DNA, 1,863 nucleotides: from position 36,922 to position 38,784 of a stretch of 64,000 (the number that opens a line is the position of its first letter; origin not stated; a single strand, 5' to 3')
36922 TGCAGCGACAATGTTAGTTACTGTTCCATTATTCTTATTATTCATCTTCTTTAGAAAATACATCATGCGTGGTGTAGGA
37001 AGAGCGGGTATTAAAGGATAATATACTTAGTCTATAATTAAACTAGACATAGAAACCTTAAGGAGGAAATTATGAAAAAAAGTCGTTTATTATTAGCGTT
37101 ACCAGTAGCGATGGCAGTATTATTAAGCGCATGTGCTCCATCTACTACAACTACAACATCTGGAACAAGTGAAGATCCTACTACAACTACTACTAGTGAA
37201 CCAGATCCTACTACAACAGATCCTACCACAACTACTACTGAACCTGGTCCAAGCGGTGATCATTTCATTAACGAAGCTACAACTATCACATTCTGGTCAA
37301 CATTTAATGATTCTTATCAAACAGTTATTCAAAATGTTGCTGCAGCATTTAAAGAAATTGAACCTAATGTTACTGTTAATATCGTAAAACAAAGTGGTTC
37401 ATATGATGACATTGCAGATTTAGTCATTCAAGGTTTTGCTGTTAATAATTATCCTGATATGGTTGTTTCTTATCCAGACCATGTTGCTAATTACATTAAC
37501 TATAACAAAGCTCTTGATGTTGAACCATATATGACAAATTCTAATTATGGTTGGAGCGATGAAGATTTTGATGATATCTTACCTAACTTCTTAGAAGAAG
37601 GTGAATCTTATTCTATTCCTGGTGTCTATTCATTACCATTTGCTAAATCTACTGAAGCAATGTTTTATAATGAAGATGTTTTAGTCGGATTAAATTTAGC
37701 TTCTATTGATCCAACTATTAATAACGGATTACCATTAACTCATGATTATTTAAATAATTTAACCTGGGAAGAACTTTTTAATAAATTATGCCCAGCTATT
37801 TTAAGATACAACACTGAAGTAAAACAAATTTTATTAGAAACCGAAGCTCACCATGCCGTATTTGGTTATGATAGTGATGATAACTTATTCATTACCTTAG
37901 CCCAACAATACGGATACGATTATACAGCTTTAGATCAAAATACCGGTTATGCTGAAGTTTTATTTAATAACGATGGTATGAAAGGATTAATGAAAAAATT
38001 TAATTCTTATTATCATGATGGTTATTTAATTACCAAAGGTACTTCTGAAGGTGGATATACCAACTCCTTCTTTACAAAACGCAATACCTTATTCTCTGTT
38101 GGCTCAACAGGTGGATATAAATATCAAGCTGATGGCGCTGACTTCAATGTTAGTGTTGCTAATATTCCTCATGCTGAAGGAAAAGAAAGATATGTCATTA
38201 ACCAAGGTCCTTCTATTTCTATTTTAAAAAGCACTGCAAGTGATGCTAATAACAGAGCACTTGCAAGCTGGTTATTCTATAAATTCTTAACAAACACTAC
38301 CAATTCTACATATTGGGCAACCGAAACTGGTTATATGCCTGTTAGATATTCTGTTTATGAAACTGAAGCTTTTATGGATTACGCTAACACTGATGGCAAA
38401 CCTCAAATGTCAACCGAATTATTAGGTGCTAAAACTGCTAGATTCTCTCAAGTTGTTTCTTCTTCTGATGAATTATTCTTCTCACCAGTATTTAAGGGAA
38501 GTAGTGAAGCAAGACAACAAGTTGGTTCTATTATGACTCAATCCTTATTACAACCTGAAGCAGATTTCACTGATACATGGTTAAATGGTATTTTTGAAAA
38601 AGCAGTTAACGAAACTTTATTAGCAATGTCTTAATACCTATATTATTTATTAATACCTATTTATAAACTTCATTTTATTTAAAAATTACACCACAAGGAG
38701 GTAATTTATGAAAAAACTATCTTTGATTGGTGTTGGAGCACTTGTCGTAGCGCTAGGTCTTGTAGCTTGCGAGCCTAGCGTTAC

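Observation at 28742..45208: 16-kb surface nucleic-acid capture, digestion and import locus built around a mycoplasma-style ABC importer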

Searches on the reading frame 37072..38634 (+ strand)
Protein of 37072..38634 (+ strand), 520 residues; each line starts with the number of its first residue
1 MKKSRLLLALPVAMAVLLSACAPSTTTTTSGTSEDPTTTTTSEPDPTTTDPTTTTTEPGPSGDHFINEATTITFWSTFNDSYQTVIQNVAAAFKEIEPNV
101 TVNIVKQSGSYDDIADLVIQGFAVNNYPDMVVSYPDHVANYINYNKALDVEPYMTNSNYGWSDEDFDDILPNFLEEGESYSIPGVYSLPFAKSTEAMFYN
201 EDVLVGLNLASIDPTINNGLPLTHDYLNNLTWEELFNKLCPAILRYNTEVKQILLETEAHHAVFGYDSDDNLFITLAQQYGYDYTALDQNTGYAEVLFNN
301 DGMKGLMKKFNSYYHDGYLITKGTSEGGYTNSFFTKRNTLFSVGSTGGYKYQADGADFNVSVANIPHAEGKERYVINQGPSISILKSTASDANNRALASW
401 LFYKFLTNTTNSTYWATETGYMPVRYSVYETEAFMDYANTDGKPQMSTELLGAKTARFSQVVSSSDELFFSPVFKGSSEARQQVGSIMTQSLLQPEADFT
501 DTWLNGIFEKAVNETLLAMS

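Call 4: search_protein_families(library=pfam, proteins=[window:37072-38634:+], max_evalue=0.01)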
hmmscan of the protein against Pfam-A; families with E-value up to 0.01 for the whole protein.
window:37072-38634:+ (520 aa): 3 families
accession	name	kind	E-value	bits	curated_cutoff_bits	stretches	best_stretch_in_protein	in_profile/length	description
PF13416.11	SBP_bac_8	-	3.4e-25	89.8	27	1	89-437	2-274/279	Bacterial extracellular solute-binding protein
PF01547.30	SBP_bac_1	-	2.5e-11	44.5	26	1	79-408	5-302/307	Bacterial extracellular solute-binding protein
PF21827.1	New_glue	-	0.0009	19.4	31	1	1-57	1-62/94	New glue protein family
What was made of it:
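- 37072..38634 (+): Substrate-binding lipoprotein 1, in the UgpB / dinucleotide-binding-protein cluster, with a Thr/Pro-rich stalk. SBP_bac_8 E 3.4e-25 (call 4).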

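Call 8: search_protein_families(library=ncbifam, proteins=[window:37072-38634:+], max_evalue=0.01)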
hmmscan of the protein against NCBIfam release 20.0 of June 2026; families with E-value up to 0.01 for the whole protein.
window:37072-38634:+ (520 aa): 2 families
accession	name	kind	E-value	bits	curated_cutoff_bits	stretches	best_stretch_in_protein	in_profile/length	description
NF045826.1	lipo_P68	equivalog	4.9e-11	41.8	200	1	16-204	18-173/669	P68 family surface lipoprotein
NF008211.0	PRK10974.1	equivalog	1.4e-08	33.8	411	2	68-205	25-158/439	sn-glycerol-3-phosphate ABC transporter substrate-binding protein UgpB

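Call 11: search_solved_structures(query=window:37072-38634:+, max_evalue=0.01)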
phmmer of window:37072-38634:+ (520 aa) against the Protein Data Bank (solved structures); distinct sequences matched with E-value up to 0.01: 25.
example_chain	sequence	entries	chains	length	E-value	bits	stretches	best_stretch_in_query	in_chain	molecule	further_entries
7c0x_A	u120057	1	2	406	1.6e-13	53.4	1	327-473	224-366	Sugar ABC transporter, periplasmic sugar-binding protein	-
7c0f_A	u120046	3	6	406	1.6e-13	53.4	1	327-473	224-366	Sugar ABC transporter, periplasmic sugar-binding protein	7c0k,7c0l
7c0t_A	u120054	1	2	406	4e-13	52.1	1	327-473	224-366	Sugar ABC transporter, periplasmic sugar-binding protein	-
7c0u_A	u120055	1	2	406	4.1e-13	52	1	327-473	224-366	Sugar ABC transporter, periplasmic sugar-binding protein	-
7c0o_A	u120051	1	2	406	4.7e-13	51.8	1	327-473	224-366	Sugar ABC transporter, periplasmic sugar-binding protein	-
7c0r_A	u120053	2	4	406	7.7e-13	51.1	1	327-473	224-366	Sugar ABC transporter, periplasmic sugar-binding protein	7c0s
7c0v_A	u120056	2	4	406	8.8e-13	50.9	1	338-473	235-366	Sugar ABC transporter, periplasmic sugar-binding protein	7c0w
7c14_A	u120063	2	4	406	1.1e-12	50.7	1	327-473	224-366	Sugar ABC transporter, periplasmic sugar-binding protein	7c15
7c0y_A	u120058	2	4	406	2.7e-12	49.3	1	327-473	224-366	Sugar ABC transporter, periplasmic sugar-binding protein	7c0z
7c16_A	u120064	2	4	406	1.5e-11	46.9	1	338-473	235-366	Sugar ABC transporter, periplasmic sugar-binding protein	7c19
4mfi_A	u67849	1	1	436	2e-08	36.6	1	341-448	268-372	Sn-glycerol-3-phosphate ABC transporter substrate-binding protein UspB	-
6r1b_B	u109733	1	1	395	4e-08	35.6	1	341-448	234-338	Putative Sn-glycerol-3-phosphate-binding lipoprotein UgpB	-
6r1b_A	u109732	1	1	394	4.3e-08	35.5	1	341-448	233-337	Putative Sn-glycerol-3-phosphate-binding lipoprotein UgpB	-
7c1b_A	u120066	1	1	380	8.7e-08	34.5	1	338-473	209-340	Sugar ABC transporter, periplasmic sugar-binding protein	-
6rjy_A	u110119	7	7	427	1.7e-07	33.5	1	68-204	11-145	Arabino-oligosaccharids-binding protein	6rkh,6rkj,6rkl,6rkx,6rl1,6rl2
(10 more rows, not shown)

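Call 58: search_solved_structures(query=window:37072-38634:+, max_evalue=1e-11, show_alignments=5)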
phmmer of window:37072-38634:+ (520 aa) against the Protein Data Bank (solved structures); distinct sequences matched with E-value up to 1e-11: 9.
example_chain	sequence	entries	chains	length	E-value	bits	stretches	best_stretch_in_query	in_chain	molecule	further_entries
7c0x_A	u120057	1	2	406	1.6e-13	53.4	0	327-473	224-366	Sugar ABC transporter, periplasmic sugar-binding protein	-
7c0f_A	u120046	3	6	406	1.6e-13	53.4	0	327-473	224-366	Sugar ABC transporter, periplasmic sugar-binding protein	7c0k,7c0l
7c0t_A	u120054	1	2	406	4e-13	52.1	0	327-473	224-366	Sugar ABC transporter, periplasmic sugar-binding protein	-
7c0u_A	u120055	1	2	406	4.1e-13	52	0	327-473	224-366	Sugar ABC transporter, periplasmic sugar-binding protein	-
7c0o_A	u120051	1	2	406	4.7e-13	51.8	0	327-473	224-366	Sugar ABC transporter, periplasmic sugar-binding protein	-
7c0r_A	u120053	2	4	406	7.7e-13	51.1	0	327-473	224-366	Sugar ABC transporter, periplasmic sugar-binding protein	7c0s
7c0v_A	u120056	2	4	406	8.8e-13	50.9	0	338-473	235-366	Sugar ABC transporter, periplasmic sugar-binding protein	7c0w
7c14_A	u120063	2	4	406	1.1e-12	50.7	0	327-473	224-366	Sugar ABC transporter, periplasmic sugar-binding protein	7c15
7c0y_A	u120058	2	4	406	2.7e-12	49.3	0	327-473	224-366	Sugar ABC transporter, periplasmic sugar-binding protein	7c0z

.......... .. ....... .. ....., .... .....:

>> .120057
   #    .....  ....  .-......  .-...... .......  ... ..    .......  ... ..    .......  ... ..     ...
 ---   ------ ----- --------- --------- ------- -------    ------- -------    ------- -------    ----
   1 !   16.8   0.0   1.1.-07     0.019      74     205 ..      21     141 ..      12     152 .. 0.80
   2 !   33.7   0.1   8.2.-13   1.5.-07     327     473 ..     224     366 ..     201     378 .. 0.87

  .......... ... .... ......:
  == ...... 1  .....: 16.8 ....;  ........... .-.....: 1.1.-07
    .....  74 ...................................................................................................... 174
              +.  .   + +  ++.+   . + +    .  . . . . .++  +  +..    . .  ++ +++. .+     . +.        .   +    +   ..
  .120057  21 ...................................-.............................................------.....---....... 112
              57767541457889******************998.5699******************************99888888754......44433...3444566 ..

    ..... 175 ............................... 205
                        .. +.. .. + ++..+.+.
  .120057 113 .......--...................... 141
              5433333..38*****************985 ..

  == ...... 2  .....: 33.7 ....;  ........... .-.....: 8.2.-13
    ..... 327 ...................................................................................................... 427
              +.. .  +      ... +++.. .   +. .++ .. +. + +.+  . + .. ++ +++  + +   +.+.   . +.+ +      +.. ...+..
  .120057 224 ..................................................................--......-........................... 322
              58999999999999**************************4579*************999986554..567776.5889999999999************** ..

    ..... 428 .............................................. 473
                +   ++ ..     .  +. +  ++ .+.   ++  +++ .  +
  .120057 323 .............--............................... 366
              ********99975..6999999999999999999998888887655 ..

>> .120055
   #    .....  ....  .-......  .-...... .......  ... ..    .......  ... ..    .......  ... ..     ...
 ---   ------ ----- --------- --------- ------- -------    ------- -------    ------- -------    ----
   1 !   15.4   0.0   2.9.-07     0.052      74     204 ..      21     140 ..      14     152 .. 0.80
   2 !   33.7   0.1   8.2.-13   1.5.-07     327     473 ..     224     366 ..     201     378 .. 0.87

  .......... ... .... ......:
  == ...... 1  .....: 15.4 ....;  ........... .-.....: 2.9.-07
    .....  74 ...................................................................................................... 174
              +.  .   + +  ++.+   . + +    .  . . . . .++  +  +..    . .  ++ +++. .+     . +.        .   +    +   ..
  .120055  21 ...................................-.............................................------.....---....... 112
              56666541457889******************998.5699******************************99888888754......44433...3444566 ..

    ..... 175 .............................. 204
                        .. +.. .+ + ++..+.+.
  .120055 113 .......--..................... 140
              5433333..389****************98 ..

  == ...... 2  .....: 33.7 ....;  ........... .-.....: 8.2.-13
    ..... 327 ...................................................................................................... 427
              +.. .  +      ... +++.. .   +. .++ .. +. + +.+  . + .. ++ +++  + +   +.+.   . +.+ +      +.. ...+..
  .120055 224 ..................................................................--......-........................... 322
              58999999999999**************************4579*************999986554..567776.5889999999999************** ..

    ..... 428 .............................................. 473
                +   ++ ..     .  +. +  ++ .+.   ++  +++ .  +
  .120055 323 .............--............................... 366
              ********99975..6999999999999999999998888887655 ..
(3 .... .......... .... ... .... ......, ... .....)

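Call 59: find_homologous_proteins(query=window:37072-38634:+, max_evalue=0.001)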
Query window:37072-38634:+ (520 aa): 805 proteins with E <= 0.001 among 8000 candidates; the best 120 are listed.
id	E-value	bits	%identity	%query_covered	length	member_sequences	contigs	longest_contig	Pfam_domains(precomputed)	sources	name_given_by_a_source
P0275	0.0e+0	1153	98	100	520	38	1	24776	PF13416.12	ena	-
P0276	0.0e+0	1026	87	100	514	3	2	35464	PF13416.12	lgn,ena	-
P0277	6.0e-215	733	73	88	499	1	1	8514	PF13416.12,PF01547.31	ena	-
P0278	2.7e-199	681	60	100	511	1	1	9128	PF13416.12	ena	-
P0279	2.1e-188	645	60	99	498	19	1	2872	PF13416.12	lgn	-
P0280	4.5e-187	641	58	100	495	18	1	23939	PF13416.12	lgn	-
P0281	2.9e-181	622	59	88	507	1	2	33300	PF13416.12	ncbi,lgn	-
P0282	2.8e-180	618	61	88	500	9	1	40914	PF13416.12,PF01547.31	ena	-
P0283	4.2e-176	605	56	100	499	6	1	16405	PF13416.12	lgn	-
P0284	2.4e-174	599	54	100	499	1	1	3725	PF13416.12,PF01547.31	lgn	-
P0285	9.5e-174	597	54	100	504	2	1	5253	PF13416.12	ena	-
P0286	8.5e-173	594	57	100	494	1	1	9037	PF13416.12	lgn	-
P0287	3.1e-172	592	59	88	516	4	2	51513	PF13416.12,PF01547.31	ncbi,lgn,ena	-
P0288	7.8e-171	587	54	100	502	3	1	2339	PF13416.12,PF01547.31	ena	-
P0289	3.6e-163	562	50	100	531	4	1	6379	PF13416.12,PF01547.31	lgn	-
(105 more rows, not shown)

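Call 66: predict_structure(alignment_id=A4)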
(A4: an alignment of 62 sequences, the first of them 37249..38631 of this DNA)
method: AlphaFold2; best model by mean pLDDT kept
length: 461 residues; sequences in the alignment: 62
mean_pLDDT: 96.2   pTM: 0.93
mean pLDDT of the five models: 96.2, 96.2, 96.1, 96.0, 95.5
residues with pLDDT >= 90: 444; 70-90: 14; 50-70: 1; < 50: 2
segments of 3 or more residues with pLDDT < 50: none
pLDDT, mean of each block of 10 residues (from residue 1): 78 98 96 98 98 95 97 95 96 97 96 92 94 97 99 98 98 99 98 97 98 98 93 92 98 98 96 97 97 96 98 95 97 98 98 96 96 98 97 98 93 90 98 97 98 96 87
secondary structure, 60 per line:
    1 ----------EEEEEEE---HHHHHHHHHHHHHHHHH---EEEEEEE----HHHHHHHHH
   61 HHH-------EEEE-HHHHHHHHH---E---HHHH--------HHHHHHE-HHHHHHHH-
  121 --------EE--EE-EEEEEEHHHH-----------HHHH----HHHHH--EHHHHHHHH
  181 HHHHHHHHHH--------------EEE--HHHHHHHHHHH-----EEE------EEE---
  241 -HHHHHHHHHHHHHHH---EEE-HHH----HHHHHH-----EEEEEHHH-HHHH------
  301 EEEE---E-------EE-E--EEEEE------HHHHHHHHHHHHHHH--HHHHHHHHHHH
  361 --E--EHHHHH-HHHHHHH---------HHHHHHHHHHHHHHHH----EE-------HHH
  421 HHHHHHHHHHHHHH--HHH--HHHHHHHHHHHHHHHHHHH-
elements in order: E11-17 H21-37 E41-47 H52-63 E71-74 H76-84 H92-95 H104-109 H112-119 E136-141 H142-145 H157-160 H165-169 H173-190 E205-207 H210-220 E226-228 E235-237 H242-256 E260-262 H271-276 E282-286 H291-294 E301-304 E322-326 H333-347 H350-360 H367-371 H373-379 H389-404 H418-434 H442-460
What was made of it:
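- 37072..38634 (+): AF2 model pLDDT 96.2 (call 66).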

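Call 70: fold_search(model_id=the predicted structure, library=pdb)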
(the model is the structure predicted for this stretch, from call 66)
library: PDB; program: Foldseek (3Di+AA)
matches with E <= 10: 1659; with E <= 0.001: 965
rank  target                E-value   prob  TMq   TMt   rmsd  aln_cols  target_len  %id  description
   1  7c0v_B                7.0e-23  1.00  0.70  0.81   4.1       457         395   19  Crystal structure of a dinucleotide-binding protein (Y224A) of ABC transporter endogenously bound to uridylyl-3'-5'-ph (released 2021-03-10)
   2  7c0x_A                1.2e-22  1.00  0.69  0.80   4.3       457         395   19  Crystal structure of a dinucleotide-binding protein (T240A) of ABC transporter endogenously bound to uridylyl-3'-5'-ph (released 2021-03-10)
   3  7c0t_A                1.2e-22  1.00  0.69  0.79   4.4       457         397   19  Crystal structure of a dinucleotide-binding protein (N81A) of ABC transporter endogenously bound to uridylyl-3'-5'-pho (released 2021-03-10)
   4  7c0v_A                1.2e-22  1.00  0.70  0.80   4.2       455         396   18  Crystal structure of a dinucleotide-binding protein (Y224A) of ABC transporter endogenously bound to uridylyl-3'-5'-ph (released 2021-03-10)
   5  7c0t_B                1.5e-22  1.00  0.69  0.79   4.4       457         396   19  Crystal structure of a dinucleotide-binding protein (N81A) of ABC transporter endogenously bound to uridylyl-3'-5'-pho (released 2021-03-10)
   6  7c0l_A                3.1e-22  1.00  0.69  0.79   4.5       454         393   19  Crystal structure of a dinucleotide-binding protein of ABC transporter endogenously bound to uridylyl-3'-5'-phospho-gu (released 2021-03-10)
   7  7c16_A                4.9e-22  1.00  0.70  0.81   4.0       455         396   19  Crystal structure of a dinucleotide-binding protein (Y224A/Y246A) of ABC transporter endogenously bound to uridylyl-3' (released 2021-03-10)
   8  7c0o_A                6.1e-22  1.00  0.71  0.81   3.9       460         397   19  Crystal structure of a dinucleotide-binding protein (Y56F) of ABC transporter endogenously bound to uridylyl-3'-5'-pho (released 2021-03-10)
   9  7c0u_A                6.5e-22  1.00  0.69  0.80   4.5       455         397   19  Crystal structure of a dinucleotide-binding protein (S127A) of ABC transporter endogenously bound to uridylyl-3'-5'-ph (released 2021-03-10)
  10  6x84_B                6.8e-22  1.00  0.73  0.81   4.1       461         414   16  Sn-glycerol-3-phosphate binding periplasmic protein UgpB from Escherichia coli - W169S, W172S (released 2020-08-19)
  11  7c19_A                7.2e-22  1.00  0.70  0.81   4.3       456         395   18  Crystal structure of a dinucleotide-binding protein (Y224A/Y246A) of ABC transporter endogenously bound to uridylyl-3' (released 2021-03-10)
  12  7c16_B                7.2e-22  1.00  0.71  0.81   3.9       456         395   19  Crystal structure of a dinucleotide-binding protein (Y224A/Y246A) of ABC transporter endogenously bound to uridylyl-3' (released 2021-03-10)
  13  7c0z_B                7.2e-22  1.00  0.70  0.81   4.1       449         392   18  Crystal structure of a dinucleotide-binding protein (Y246A) of ABC transporter endogenously bound to uridylyl-3'-5'-ph (released 2021-03-10)
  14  7c0f_A                7.6e-22  1.00  0.69  0.79   4.4       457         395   18  Crystal structure of a dinucleotide-binding protein of ABC transporter endogenously bound to uridylyl-3'-5'-phospho-gu (released 2021-03-10)
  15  7c14_A                8.5e-22  1.00  0.69  0.79   4.4       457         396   19  Crystal structure of a dinucleotide-binding protein (Q274A) of ABC transporter endogenously bound to uridylyl-3'-5'-ph (released 2021-03-10)
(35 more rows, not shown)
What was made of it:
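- On UgpB / dinucleotide-binding-protein cluster of CUT1 substrate-binding proteins: UgpB follows at 7e-22 (calls 66, 70).
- Tried and rejected: The identity of 7C0F was instead confirmed by the entry titles returned by the fold search (call 70).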
